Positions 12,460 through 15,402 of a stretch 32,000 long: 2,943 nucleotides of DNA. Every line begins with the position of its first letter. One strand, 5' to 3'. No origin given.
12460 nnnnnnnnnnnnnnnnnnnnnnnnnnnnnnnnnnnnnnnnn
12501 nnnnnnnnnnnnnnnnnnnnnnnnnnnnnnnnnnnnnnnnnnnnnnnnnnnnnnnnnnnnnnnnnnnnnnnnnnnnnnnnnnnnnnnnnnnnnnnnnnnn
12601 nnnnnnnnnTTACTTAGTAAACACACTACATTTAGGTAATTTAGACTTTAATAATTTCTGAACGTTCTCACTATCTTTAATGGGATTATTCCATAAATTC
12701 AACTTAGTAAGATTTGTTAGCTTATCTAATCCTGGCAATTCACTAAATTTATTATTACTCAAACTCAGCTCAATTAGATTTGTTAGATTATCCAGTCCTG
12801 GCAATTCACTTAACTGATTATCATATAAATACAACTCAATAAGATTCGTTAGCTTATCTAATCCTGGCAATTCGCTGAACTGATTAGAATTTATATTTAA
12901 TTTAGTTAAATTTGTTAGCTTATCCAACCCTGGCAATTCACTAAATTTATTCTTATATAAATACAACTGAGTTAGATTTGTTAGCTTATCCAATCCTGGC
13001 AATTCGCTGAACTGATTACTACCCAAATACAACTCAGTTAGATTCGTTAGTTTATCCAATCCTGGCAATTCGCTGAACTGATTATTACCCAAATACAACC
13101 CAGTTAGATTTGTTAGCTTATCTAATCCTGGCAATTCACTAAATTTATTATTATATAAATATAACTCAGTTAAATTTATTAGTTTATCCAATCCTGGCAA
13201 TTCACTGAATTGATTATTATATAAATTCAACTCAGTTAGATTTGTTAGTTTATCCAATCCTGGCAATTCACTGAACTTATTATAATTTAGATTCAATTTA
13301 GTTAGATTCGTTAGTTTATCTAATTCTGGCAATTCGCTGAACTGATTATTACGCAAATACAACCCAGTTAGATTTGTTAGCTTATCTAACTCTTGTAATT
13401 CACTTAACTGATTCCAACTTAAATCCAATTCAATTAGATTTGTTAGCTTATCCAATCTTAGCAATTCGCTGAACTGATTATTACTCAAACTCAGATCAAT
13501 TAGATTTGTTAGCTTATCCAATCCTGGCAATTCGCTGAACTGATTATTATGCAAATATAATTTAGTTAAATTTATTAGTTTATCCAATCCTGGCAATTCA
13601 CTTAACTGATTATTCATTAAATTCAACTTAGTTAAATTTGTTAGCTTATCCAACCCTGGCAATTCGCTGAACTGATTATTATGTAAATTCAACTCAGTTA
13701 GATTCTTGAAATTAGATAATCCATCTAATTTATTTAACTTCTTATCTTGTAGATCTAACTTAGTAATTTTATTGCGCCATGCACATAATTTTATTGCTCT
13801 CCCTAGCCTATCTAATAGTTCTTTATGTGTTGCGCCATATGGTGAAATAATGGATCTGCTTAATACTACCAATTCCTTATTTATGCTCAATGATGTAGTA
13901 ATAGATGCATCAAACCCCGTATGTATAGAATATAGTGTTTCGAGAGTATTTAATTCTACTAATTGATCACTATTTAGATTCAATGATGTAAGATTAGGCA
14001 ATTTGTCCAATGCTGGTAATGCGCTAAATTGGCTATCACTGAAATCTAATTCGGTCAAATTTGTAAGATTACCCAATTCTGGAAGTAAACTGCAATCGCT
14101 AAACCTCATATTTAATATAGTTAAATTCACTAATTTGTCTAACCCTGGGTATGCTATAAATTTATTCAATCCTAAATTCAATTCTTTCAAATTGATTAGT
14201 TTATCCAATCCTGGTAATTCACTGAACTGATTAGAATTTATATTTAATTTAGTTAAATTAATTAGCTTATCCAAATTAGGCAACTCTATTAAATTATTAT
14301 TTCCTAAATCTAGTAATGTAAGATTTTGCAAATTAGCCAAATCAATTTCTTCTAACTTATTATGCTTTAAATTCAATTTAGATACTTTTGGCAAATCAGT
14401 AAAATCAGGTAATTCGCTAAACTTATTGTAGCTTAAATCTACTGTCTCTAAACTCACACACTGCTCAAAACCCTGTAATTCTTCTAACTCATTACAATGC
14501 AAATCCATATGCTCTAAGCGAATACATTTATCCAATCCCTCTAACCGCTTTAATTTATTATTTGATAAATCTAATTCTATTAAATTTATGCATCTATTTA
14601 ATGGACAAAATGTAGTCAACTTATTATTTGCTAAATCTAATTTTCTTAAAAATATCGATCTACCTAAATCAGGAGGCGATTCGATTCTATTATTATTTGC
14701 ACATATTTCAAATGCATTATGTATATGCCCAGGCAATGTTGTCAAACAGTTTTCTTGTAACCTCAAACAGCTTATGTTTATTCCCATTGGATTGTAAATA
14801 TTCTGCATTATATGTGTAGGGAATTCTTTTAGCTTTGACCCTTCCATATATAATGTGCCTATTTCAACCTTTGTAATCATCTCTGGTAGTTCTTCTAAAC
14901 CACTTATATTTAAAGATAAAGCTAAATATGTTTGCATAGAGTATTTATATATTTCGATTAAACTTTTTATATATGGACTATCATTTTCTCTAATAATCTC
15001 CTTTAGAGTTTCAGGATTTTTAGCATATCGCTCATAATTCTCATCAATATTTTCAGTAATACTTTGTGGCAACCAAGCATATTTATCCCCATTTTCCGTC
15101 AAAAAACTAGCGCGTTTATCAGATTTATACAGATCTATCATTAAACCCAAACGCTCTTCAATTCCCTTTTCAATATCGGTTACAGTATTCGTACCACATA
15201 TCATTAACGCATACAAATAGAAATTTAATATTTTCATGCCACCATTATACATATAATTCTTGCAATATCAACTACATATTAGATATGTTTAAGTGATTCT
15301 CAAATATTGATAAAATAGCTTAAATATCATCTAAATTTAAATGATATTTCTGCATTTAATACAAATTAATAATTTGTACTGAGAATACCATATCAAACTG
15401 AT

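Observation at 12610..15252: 880-aa LRR protein of a different repeat class (22-residue, internalin-like) between ftsH and dnaB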

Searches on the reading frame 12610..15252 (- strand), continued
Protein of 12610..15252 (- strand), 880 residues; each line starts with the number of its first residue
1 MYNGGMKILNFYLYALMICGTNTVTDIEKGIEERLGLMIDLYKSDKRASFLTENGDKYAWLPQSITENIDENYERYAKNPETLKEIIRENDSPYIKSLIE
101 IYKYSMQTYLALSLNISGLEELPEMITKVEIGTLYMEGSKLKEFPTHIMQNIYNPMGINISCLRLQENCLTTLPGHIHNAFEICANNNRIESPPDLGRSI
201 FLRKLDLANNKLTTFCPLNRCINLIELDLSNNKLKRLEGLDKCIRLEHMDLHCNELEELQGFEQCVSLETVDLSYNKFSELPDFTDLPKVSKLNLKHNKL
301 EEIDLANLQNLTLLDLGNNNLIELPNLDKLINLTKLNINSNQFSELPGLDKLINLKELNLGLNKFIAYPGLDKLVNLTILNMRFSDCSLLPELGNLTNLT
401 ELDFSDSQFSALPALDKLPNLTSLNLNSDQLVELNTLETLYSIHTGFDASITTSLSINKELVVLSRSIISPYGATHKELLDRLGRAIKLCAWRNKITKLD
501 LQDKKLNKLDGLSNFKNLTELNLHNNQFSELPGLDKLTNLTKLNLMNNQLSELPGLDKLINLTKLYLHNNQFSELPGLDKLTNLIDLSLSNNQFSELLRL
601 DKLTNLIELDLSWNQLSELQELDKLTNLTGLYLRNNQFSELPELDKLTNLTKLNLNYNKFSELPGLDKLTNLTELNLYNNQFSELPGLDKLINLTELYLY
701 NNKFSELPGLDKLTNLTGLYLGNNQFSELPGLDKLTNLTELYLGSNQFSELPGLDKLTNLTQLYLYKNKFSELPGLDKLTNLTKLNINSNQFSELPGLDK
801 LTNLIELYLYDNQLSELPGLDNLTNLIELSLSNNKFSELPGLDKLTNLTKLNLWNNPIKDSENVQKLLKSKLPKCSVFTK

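Call 38: list_cluster_members(proteins=[window:12610-15249:-, window:18230-19567:+, window:19699-21798:+])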
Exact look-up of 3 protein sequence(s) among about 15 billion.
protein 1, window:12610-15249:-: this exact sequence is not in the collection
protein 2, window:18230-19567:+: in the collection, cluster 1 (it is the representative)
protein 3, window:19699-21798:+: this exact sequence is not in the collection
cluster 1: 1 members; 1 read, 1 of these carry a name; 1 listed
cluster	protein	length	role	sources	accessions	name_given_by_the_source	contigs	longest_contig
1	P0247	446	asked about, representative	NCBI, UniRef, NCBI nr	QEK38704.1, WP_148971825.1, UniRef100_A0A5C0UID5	leucine-rich repeat domain-containing protein [Candidatus Cytomitobacter primus] | Leucine-rich repeat domain-containing protein n=1 Tax=Candidatus Cytomitobacter primus ...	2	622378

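Call 41: list_cluster_members(proteins=[window:12613-15252:-, window:12613-15237:-])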
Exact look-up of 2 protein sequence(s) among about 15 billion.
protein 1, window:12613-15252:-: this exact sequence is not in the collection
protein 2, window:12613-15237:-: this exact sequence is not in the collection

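Call 55: search_protein_families(library=ncbifam, proteins=[window:12613-15252:-], max_evalue=0.001)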
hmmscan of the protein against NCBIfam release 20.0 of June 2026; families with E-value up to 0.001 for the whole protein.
window:12613-15252:- (880 aa): 6 families
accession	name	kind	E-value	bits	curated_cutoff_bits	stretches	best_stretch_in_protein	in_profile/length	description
NF033189.1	internalin_A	exception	4.3e-87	293.2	1600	3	481-781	83-383/799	class 1 internalin InlA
NF033190.2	inl_like_NEAT_1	exception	1.1e-61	209.1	1275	4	580-773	261-453/754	NEAT domain-containing leucine-rich repeat protein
NF047464.1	FibnectbindLIC11051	equivalog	6.2e-56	190.2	1000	3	495-680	467-660/685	LIC_11051 family fibronectin-binding protein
NF033188.1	internalin_H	exception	1.9e-49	168.7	1050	5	664-826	92-254/548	InlH/InlC2 family class 1 internalin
NF033187.0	internalin_J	exception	4.9e-12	45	1700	1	516-706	93-277/846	class 1 internalin InlJ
NF033186.1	internalin_K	exception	9.3e-07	27.7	1100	1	303-441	66-209/604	class 1 internalin InlK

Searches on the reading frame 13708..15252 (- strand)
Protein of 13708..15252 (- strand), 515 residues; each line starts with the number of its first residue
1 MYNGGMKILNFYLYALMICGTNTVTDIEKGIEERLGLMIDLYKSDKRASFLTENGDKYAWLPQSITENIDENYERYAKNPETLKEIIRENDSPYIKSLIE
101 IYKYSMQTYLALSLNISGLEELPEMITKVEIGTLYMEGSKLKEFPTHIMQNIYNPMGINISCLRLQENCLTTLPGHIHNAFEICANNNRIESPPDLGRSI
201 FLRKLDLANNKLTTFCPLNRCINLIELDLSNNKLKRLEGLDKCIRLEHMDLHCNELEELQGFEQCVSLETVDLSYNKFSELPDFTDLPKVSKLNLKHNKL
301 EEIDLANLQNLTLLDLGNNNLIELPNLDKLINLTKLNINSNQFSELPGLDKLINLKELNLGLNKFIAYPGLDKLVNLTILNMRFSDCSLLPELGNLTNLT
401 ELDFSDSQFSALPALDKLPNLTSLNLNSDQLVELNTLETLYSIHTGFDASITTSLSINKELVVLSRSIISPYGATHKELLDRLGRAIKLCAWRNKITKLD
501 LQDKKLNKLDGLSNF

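Call 45: find_homologous_proteins(query=window:13708-15252:-, max_evalue=0.001)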
Query window:13708-15252:- (515 aa): 566 proteins with E <= 0.001 among 8000 candidates; the best 120 are listed.
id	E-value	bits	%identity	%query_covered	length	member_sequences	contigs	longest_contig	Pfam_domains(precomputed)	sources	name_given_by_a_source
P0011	9.9e-44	168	33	46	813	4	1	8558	PF23598.2,PF13516.13,PF20530.4,PF14580.13,PF00560.40,PF12799.14,PF13855.13,PF23211.1,PF23952.2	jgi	jgi:internalin A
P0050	5.8e-42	162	32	36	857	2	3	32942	PF23598.2,PF14580.13,PF00560.40,PF12799.14,PF13855.13,PF23211.1,PF23952.2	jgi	-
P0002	1.8e-41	161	29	76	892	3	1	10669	PF23598.2,PF00025.28,PF08477.20,PF13855.13,PF23211.1,PF13516.13,PF14580.13,PF00560.40,PF12799.14,PF16095.12,PF00071.29,PF23952.2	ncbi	ncbi:MAG: hypothetical protein EAZ20_12320, partial [Bacteroidetes bacterium]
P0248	1.5e-39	154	33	48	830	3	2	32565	PF24048.2,PF23598.2,PF13516.13,PF14580.13,PF25019.1,PF00560.40,PF12799.14,PF13855.13,PF23211.1,PF23952.2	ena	-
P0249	1.4e-36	144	32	45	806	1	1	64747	PF24048.2,PF23598.2,PF13516.13,PF14580.13,PF00560.40,PF12799.14,PF13855.13,PF23211.1,PF23952.2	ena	-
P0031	1.4e-36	144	33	54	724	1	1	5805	PF13516.13,PF20530.4,PF14580.13,PF00560.40,PF12799.14,PF13855.13,PF23211.1,PF23952.2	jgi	jgi:internalin A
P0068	1.2e-35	141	31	49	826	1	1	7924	PF24048.2,PF23598.2,PF13516.13,PF14580.13,PF25019.1,PF00560.40,PF12799.14,PF25013.1,PF13855.13,PF23211.1,PF23952.2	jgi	jgi:internalin A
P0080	2.5e-35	140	31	49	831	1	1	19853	PF24048.2,PF23598.2,PF13516.13,PF14580.13,PF25019.1,PF00560.40,PF12799.14,PF25013.1,PF13855.13,PF23211.1,PF23952.2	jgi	jgi:internalin A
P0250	2.2e-34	137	27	50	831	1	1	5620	PF23598.2,PF13516.13,PF14580.13,PF00560.40,PF12799.14,PF13855.13,PF23211.1,PF23952.2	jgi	jgi:internalin A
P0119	1.1e-32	132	30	49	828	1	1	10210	PF24048.2,PF23598.2,PF13516.13,PF14580.13,PF25019.1,PF00560.40,PF12799.14,PF13855.13,PF23211.1,PF23952.2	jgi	-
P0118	1.1e-32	132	30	49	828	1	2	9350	PF24048.2,PF23598.2,PF13516.13,PF14580.13,PF25019.1,PF00560.40,PF12799.14,PF13855.13,PF23211.1,PF23952.2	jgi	-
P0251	2.2e-32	131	28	56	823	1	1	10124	PF23598.2,PF13516.13,PF14580.13,PF00560.40,PF12799.14,PF13855.13,PF23952.2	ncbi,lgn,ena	-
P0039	1.2e-31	128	33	55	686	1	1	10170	PF23598.2,PF13516.13,PF20530.4,PF14580.13,PF00560.40,PF12799.14,PF13855.13,PF23211.1,PF23952.2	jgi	-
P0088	2.1e-31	127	32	38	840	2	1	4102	PF23598.2,PF14580.13,PF12799.14,PF13855.13,PF23952.2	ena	-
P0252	7.6e-31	126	30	46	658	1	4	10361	PF23598.2,PF13516.13,PF14580.13,PF00560.40,PF12799.14,PF13855.13,PF23211.1,PF23952.2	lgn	-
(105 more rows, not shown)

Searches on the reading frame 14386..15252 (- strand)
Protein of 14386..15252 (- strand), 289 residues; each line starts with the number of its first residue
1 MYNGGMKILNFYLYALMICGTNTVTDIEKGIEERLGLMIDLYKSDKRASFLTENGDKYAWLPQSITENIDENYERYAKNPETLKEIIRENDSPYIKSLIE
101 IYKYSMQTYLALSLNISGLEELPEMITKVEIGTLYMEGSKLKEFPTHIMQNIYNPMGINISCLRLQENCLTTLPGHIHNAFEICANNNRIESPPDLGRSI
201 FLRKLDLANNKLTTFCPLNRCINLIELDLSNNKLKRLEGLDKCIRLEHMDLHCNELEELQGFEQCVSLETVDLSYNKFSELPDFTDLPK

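Call 56: predict_structure(protein=window:14386-15252:-)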
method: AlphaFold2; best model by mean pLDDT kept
length: 289 residues; sequences in the alignment: 1
mean_pLDDT: 34.2   pTM: 0.27
mean pLDDT of the five models: 34.2, 31.6, 28.8, 28.5, 25.0
residues with pLDDT >= 90: 0; 70-90: 0; 50-70: 10; < 50: 279
segments of 3 or more residues with pLDDT < 50: 1-210, 216-223, 229-289
pLDDT, mean of each block of 10 residues (from residue 1): 32 34 37 41 35 31 33 36 37 35 31 27 27 25 27 26 30 39 46 36 42 48 50 43 33 32 25 27 29
secondary structure, 60 per line:
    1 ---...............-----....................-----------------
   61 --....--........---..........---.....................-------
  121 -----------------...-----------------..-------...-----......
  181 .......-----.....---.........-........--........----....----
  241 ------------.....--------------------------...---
elements in order: H4-18 H24-43 H63-66 H69-76 H80-89 H93-113 H175-187 H193-197 E201-206 E211-218 E221-228 E233-236 H253-257

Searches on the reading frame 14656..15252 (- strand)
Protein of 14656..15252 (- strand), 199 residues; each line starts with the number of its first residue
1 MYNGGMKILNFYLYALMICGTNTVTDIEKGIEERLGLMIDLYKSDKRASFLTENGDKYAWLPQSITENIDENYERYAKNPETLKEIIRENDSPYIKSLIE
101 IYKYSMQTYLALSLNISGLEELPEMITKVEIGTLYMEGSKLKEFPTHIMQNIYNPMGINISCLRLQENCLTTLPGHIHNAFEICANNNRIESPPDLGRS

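Call 17: search_protein_representatives(protein=window:14656-15252:-)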
Query: 199 residues. Proteins with E-value up to 0.001 (for the whole library): 7; up to 1e-10: 1; up to 1e-30: 0. The best 7 are listed.
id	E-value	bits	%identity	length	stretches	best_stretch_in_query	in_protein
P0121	2.9e-12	63.1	39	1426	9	108-150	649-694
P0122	8.7e-07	45.2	31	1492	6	108-195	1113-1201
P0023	1.4e-06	44.6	33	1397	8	111-195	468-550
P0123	6.3e-06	42.4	36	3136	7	162-196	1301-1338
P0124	8.0e-06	42.1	30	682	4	103-195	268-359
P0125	4.3e-04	36.5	32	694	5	112-195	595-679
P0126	9.6e-04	35.3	33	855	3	112-179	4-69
